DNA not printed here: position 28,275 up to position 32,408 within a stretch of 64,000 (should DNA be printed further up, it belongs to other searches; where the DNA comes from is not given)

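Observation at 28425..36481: Membrane-anchored giant HerA/FtsK/VirD4-like ATPase, sequon-rich surface protein, secretion ATPase and Flp-like pilin, with no platform protein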

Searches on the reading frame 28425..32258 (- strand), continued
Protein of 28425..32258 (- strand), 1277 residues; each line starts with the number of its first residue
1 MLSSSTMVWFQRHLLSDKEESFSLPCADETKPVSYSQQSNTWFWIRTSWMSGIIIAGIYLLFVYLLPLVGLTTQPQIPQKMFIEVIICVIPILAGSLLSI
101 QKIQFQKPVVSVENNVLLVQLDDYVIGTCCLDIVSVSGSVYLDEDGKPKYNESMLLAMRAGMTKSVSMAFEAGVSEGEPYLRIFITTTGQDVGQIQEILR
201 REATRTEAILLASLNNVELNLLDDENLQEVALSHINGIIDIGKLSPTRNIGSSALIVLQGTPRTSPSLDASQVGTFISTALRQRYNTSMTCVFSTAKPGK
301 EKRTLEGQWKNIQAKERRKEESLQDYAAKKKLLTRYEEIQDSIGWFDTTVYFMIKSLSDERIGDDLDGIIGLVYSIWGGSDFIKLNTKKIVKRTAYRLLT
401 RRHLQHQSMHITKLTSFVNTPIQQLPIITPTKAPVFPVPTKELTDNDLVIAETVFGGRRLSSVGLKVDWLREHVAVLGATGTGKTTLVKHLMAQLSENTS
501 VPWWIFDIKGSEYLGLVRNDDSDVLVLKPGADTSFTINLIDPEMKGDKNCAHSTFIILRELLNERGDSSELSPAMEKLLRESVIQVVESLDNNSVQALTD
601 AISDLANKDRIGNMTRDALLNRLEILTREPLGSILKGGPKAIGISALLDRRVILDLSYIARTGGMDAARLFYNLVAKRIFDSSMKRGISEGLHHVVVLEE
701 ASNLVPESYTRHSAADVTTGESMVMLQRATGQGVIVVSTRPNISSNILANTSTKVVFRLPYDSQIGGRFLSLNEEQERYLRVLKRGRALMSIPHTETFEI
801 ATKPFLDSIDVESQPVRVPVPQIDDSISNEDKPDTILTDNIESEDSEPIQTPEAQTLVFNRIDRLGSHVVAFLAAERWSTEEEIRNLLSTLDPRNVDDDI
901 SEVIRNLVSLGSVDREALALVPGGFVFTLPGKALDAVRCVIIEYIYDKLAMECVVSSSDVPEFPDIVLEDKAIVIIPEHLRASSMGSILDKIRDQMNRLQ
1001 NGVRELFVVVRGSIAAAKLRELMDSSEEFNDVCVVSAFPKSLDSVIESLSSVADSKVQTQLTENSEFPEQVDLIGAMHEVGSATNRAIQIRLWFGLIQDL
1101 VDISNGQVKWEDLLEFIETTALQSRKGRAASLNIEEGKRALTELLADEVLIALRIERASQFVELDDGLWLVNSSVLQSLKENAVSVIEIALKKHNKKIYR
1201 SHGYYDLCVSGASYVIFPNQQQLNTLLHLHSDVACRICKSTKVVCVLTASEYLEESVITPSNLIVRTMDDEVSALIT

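Call 75: search_protein_families(library=pfam, proteins=[L094:2934-3827:-, L094:4498-5997:+, L094:6270-7523:+, L094:7574-8221:-, L094:8362-9315:-, L094:13257-14360:-, L094:14740-15126:-, L094:15249-15857:+, L094:16350-17672:-, L094:17999-20440:-], max_evalue=0.001)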
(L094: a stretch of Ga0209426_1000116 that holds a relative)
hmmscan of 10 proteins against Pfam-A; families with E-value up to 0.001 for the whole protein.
L094:2934-3827:- (297 aa): 1 family
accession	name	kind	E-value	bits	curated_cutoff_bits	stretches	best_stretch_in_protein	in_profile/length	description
PF01080.22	Presenilin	-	3.3e-09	36.4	34.3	1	219-288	331-401/408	Presenilin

L094:4498-5997:+ (499 aa): 3 families
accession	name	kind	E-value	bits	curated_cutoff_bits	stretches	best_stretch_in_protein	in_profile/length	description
PF00006.31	ATP-synt_ab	-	2.9e-78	262.8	29.5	1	167-385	1-213/213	ATP synthase alpha/beta family, nucleotide-binding domain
PF22919.1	ATP-synt_VA_C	-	1.2e-27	96.3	24.7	1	391-486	2-97/101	C-terminal domain of V and A type ATP synthase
PF02874.29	ATP-synt_ab_N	-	5.7e-13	49.6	20.9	1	44-110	1-69/69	ATP synthase alpha/beta family, beta-barrel domain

L094:6270-7523:+ (417 aa): 3 families
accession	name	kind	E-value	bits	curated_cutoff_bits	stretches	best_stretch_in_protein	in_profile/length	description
PF01546.33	Peptidase_M20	-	2.3e-38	132.6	24.6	1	84-412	2-204/206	Peptidase family M20/M25/M40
PF07687.19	M20_dimer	-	5.2e-22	78.3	21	1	189-318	1-102/107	Peptidase dimerisation domain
PF04389.22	Peptidase_M28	-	4.6e-05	23.7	21.3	0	68-157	1-69/193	Peptidase family M28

L094:7574-8221:- (215 aa): 1 family
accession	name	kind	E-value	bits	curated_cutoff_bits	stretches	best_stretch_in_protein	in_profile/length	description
PF07302.16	AroM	-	2.1e-72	243.6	23.8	1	1-214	3-219/219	AroM protein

L094:8362-9315:- (317 aa): 1 family
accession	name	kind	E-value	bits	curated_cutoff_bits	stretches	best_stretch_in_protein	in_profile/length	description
PF06675.16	DUF1177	-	1.3e-131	437.9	25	1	46-311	3-268/272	Protein of unknown function (DUF1177)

L094:13257-14360:- (367 aa): 5 families
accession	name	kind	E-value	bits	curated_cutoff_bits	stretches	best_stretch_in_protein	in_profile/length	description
PF14947.12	HTH_45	-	6.4e-07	29.7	25.5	0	211-272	11-69/77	Winged helix-turn-helix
PF01047.28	MarR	-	9.4e-07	29.1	24.6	0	208-255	5-52/59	MarR family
PF03965.22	Penicillinase_R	-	3e-05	24.8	22.6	0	205-255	2-56/115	Penicillinase repressor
PF13463.12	HTH_27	-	6.2e-05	23.6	22.2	1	204-265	1-68/68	Winged helix DNA-binding domain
PF13412.12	HTH_24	-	0.00035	20.5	21.9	1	208-250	5-47/48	Winged helix-turn-helix DNA-binding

L094:14740-15126:- (128 aa): 1 family
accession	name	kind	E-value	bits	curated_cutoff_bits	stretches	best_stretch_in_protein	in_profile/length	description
PF09845.14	OapC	-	6.2e-07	30.2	23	0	64-114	76-127/133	Origin-associated protein OapC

L094:15249-15857:+ (202 aa): 7 families
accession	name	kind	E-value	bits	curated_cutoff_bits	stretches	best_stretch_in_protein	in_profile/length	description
PF01926.29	MMR_HSR1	-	1.3e-15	57.9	21.9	1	18-160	2-113/113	50S ribosome-binding GTPase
PF00009.33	GTP_EFTU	-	1.5e-13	51.2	26.5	1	118-200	89-184/188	Elongation factor Tu GTP binding domain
PF02421.24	FeoB_N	-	2.2e-08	34.2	27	1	18-197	3-155/156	Ferrous iron transport protein B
PF03193.22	RsgA_GTPase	-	2.6e-06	27.8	30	0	122-199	23-105/174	RsgA GTPase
PF16897.10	MMR_HSR1_Xtn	-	1.9e-05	25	35.2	1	132-198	38-100/106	C-terminal region of MMR_HSR1 domain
PF00025.27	Arf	-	0.00028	20.9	22.3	0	119-167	79-131/174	ADP-ribosylation factor family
PF00004.35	AAA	-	0.00093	20.1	21.2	0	20-47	3-26/131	ATPase family associated with various cellular activities (AAA)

L094:16350-17672:- (440 aa): 1 family
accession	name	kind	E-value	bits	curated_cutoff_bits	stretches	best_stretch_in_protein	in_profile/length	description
PF00291.31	PALP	-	5.7e-36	124.8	35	1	78-423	4-295/295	Pyridoxal-phosphate dependent enzyme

L094:17999-20440:- (813 aa): 3 families
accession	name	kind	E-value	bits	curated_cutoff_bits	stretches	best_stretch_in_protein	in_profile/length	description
PF01326.24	PPDK_N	-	4.8e-134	447.2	27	1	23-345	2-326/328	Pyruvate phosphate dikinase, AMP/ATP-binding domain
PF02896.24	PEP-utilizers_C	-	2e-77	260.7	22.8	1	471-777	5-291/293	PEP-utilising enzyme, PEP-binding domain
PF00391.29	PEP-utilizers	-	9.3e-28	96.1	23.1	1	383-453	2-72/72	PEP-utilising enzyme, mobile domain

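Call 91: search_protein_families(library=pfam, proteins=[L034:3247-4248:-, L030:3249-4178:-, L096:2105-3583:+, L105:8766-9611:+, L105:207-2225:+, L104:4623-7106:+, L091:1602-2606:+], max_evalue=0.01)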
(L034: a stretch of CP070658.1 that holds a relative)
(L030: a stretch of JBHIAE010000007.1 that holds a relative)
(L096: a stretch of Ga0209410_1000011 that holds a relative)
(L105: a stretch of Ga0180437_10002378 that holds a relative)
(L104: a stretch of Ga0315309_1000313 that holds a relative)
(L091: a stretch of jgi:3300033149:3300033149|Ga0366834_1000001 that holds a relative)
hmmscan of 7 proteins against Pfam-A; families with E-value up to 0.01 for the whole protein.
L034:3247-4248:- (333 aa): 0 families

L030:3249-4178:- (309 aa): 0 families

L096:2105-3583:+ (492 aa): 1 family
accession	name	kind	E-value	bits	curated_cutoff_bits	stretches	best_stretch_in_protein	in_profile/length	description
PF00482.28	T2SSF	-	0.0083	16.5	25.2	1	131-229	14-108/125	Type II secretion system (T2SS), protein F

L105:8766-9611:+ (281 aa): 0 families

L105:207-2225:+ (672 aa): 6 families
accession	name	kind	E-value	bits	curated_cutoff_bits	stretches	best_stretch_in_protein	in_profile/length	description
PF00005.33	ABC_tran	-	1.2e-26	94.4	25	1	311-514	2-137/137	ABC transporter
PF08352.17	oligo_HPY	-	1.2e-17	64.5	27.1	1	565-629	1-65/65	Oligopeptide/dipeptide transporter, C-terminal region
PF13304.12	AAA_21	-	5.6e-05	23.8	27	1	410-549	147-303/304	AAA domain, putative AbiEii toxin, Type IV TA system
PF04851.21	ResIII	-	0.00013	22.4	22.5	1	311-379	13-85/164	Type III restriction enzyme, res subunit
PF08303.17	tRNA_lig_kinase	-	0.0066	17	22.7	0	329-389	8-66/168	tRNA ligase kinase domain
PF02463.25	SMC_N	-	0.0077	16.1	40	0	320-552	24-205/220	RecF/RecN/SMC N terminal domain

L104:4623-7106:+ (827 aa): 4 families
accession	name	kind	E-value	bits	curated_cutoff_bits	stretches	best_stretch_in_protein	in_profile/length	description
PF01935.23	DUF87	-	1.4e-08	35.6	23.2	1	512-760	2-208/220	Helicase HerA, central domain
PF13401.12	AAA_22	-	0.0021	18.8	27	0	536-641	7-78/130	AAA domain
PF19044.6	P-loop_TraG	-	0.0028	16.8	25.8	1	537-654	32-145/413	TraG P-loop domain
PF10412.15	TrwB_AAD_bind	-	0.0047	16.3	20.5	1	534-574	15-55/387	Type IV secretion-system coupling protein DNA-binding domain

L091:1602-2606:+ (334 aa): 1 family
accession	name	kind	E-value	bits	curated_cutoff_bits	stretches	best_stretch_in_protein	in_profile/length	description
PF04087.19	DUF389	-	5.2e-34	117.7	23.9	1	127-274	1-137/137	Domain of unknown function (DUF389)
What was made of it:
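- On Tad/Flp or archaeal type IV pilus system: A weak T2SSF-like gene follows the surface-protein homologue in L096 (call 91).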

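Call 94: search_protein_families(library=pfam, proteins=[L096:96-2105:+, L096:3659-3988:+, L096:3990-4658:+, L096:4814-6670:+, L096:6674-7372:+, L096:7690-9132:+, L096:3926-4267:-], max_evalue=0.01)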
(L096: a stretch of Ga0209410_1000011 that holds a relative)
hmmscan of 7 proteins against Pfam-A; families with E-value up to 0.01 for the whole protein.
L096:96-2105:+ (669 aa): 9 families
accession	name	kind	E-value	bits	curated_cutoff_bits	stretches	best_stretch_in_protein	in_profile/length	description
PF16640.11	Big_3_5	-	1e-19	71.3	35.5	2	339-416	4-77/88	Bacterial Ig-like domain (group 3)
PF02369.22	Big_1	-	3.4e-17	62.8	34.9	2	39-86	17-66/93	Bacterial Ig-like domain (group 1)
PF13620.12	CarboxypepD_reg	-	6.3e-14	52.5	32.3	1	252-338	1-81/82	Carboxypeptidase regulatory-like domain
PF11974.14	bMG3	-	4.3e-12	46.3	34.9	0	361-392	26-57/103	Bacterial alpha-2-macroglobulin MG3 domain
PF09134.16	Invasin_D3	-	5.6e-11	43.3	33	0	142-191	13-64/98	Invasin, domain 3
PF17789.7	MG4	-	1.3e-09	38.6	24.7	0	151-211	17-77/95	Macroglobulin domain MG4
PF16323.11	DUF4959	-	9.3e-06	26.4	32.9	0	584-621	28-69/106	Domain of unknown function (DUF4959)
PF01835.25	MG2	-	3e-05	24.7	32.8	0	38-109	14-88/96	MG2 domain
PF24107.1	DUF7382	-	0.00047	20.4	27.4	0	138-169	9-39/65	Domain of unknown function (DUF7382)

L096:3659-3988:+ (109 aa): 1 family
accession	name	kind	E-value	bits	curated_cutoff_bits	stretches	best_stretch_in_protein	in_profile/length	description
PF02482.25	Ribosomal_S30AE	-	9.1e-05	23.6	23.7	1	20-104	8-87/88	Sigma 54 modulation protein / S30EA ribosomal protein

L096:3990-4658:+ (222 aa): 1 family
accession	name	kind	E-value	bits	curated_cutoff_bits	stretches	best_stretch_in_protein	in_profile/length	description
PF21125.3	MPN_2A_DUB_like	-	0.00027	21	27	1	50-96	73-119/171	BRCA1-A complex subunit Abraxas 1 MPN domain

L096:4814-6670:+ (618 aa): 2 families
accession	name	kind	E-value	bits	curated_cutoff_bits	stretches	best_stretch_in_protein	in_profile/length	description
PF13597.11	NRDD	-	1.8e-164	549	26.2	1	25-601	1-562/562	Anaerobic ribonucleoside-triphosphate reductase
PF11230.13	YjjI-like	-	4.7e-06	25.7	23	1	317-439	222-346/485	Glycyl radical enzyme YjjI-like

L096:6674-7372:+ (232 aa): 2 families
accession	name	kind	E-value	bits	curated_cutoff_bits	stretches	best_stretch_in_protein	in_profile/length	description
PF04055.27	Radical_SAM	-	1e-20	75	29.5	1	30-181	3-165/166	Radical SAM superfamily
PF13353.11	Fer4_12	-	3.7e-06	27.7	22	1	28-112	9-98/137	4Fe-4S single cluster domain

L096:7690-9132:+ (480 aa): 4 families
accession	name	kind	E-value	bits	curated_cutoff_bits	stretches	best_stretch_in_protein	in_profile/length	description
PF00006.31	ATP-synt_ab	-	7.2e-78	261.5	29.5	1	148-366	1-213/213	ATP synthase alpha/beta family, nucleotide-binding domain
PF22919.1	ATP-synt_VA_C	-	8.2e-28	96.9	24.7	1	372-467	2-97/101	C-terminal domain of V and A type ATP synthase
PF02874.29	ATP-synt_ab_N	-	5.2e-14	53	20.9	1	25-91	1-69/69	ATP synthase alpha/beta family, beta-barrel domain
PF09378.16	HAS-barrel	-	0.002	18.6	25.2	1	20-77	3-81/90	HAS barrel domain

L096:3926-4267:- (113 aa): 0 families
